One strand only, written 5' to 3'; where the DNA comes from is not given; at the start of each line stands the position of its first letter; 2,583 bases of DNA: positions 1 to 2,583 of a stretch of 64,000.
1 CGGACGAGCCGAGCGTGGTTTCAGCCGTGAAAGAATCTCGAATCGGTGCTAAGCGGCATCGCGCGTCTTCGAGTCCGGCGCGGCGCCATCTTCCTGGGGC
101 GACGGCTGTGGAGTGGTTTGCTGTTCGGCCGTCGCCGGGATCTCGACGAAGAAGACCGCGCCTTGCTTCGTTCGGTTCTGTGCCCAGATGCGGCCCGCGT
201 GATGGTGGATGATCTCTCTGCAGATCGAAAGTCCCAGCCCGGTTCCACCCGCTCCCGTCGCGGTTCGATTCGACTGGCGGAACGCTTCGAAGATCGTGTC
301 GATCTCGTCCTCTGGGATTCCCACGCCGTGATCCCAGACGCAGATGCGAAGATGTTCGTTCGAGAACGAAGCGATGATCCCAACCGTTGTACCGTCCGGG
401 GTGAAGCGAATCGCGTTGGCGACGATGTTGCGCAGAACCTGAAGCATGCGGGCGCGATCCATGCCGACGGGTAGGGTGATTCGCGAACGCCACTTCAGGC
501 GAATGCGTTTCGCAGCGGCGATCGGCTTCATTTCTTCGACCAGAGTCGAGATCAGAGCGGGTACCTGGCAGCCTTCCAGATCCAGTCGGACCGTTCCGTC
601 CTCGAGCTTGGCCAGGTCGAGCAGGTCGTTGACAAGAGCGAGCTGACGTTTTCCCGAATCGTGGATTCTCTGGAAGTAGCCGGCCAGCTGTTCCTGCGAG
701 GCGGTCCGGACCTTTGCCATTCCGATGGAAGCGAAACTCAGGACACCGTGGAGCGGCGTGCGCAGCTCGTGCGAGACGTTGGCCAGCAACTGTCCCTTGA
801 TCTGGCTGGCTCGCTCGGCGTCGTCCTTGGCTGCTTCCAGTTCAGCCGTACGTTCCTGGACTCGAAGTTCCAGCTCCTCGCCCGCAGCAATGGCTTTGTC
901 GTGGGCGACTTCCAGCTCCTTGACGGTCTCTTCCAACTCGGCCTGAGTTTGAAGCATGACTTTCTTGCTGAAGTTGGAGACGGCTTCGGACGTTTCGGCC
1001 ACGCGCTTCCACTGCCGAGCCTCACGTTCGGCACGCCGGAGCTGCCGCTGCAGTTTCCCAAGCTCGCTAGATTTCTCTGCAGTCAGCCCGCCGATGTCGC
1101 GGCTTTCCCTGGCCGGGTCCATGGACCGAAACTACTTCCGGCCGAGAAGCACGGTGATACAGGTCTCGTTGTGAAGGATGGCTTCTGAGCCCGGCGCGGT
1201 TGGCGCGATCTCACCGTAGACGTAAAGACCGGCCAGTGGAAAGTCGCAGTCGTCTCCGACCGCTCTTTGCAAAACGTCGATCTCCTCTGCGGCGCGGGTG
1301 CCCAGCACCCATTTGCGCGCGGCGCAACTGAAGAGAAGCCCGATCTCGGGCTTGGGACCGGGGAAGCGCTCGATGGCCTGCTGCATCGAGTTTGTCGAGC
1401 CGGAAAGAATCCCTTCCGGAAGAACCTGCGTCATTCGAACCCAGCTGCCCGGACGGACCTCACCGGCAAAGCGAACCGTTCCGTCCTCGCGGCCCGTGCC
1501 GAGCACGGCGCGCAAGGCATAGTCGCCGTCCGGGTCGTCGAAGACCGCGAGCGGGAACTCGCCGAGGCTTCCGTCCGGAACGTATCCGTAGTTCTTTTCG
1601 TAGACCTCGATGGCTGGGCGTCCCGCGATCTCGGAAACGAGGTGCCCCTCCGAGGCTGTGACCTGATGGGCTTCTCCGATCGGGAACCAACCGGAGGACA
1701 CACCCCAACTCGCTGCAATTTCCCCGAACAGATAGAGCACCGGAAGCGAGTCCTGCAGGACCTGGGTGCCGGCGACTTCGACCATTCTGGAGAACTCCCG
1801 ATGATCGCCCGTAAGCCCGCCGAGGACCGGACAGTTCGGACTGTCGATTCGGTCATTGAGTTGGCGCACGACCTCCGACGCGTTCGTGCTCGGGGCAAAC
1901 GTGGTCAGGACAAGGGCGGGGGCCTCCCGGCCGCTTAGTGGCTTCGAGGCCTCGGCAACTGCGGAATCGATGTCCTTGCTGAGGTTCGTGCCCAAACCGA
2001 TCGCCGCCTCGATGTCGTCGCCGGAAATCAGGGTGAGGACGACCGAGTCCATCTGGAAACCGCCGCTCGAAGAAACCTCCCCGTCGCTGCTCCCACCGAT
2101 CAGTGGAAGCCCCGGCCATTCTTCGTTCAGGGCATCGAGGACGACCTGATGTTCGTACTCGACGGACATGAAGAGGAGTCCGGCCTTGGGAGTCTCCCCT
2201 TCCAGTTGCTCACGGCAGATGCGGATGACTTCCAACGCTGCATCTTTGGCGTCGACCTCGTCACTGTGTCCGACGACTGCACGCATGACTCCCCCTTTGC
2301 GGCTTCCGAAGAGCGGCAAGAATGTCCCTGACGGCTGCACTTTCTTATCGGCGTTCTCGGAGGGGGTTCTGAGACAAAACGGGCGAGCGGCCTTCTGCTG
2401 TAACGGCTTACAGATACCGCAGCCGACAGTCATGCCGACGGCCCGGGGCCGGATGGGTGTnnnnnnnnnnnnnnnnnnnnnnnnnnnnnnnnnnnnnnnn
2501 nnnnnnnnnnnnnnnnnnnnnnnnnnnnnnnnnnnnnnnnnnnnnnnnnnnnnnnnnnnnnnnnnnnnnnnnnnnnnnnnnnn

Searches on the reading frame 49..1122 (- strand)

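Call 46: search_protein_families(library=pfam, proteins=[window:49-1122:-], max_evalue=0.0001)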
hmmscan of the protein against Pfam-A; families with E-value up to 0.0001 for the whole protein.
window:49-1122:- (357 aa): 2 families
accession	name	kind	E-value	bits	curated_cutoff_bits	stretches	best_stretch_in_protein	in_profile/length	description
PF02518.31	HATPase_c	-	1.2e-28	100.2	26.4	1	222-331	2-110/111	Histidine kinase-, DNA gyrase B-, and HSP90-like ATPase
PF00512.31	HisKA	-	6.4e-18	65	26.9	1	109-176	2-66/66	His Kinase A (phospho-acceptor) domain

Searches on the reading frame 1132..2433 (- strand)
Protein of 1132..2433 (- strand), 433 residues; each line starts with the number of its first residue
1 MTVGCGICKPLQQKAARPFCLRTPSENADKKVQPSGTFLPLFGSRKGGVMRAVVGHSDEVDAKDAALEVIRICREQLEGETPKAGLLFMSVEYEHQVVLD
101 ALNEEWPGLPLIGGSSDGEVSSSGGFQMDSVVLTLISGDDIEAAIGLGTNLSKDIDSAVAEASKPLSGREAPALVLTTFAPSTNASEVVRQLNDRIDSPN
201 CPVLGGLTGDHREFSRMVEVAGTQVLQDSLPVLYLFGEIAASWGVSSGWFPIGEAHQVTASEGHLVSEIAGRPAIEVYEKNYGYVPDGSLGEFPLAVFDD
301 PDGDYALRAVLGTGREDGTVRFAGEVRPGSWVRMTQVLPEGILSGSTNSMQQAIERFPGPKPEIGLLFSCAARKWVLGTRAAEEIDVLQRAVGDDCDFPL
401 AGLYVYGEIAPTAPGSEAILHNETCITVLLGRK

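Call 46: search_protein_families(library=pfam, proteins=[window:1132-2433:-], max_evalue=0.0001)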
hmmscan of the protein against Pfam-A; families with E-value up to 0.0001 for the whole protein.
window:1132-2433:- (433 aa): 2 families
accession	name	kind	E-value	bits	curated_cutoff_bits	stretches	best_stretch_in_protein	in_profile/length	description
PF08495.15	FIST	-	4.7e-33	115.1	23.2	1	84-272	2-189/189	FIST N domain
PF10442.14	FIST_C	-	1.1e-22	81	28.5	1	274-411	1-131/131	FIST C domain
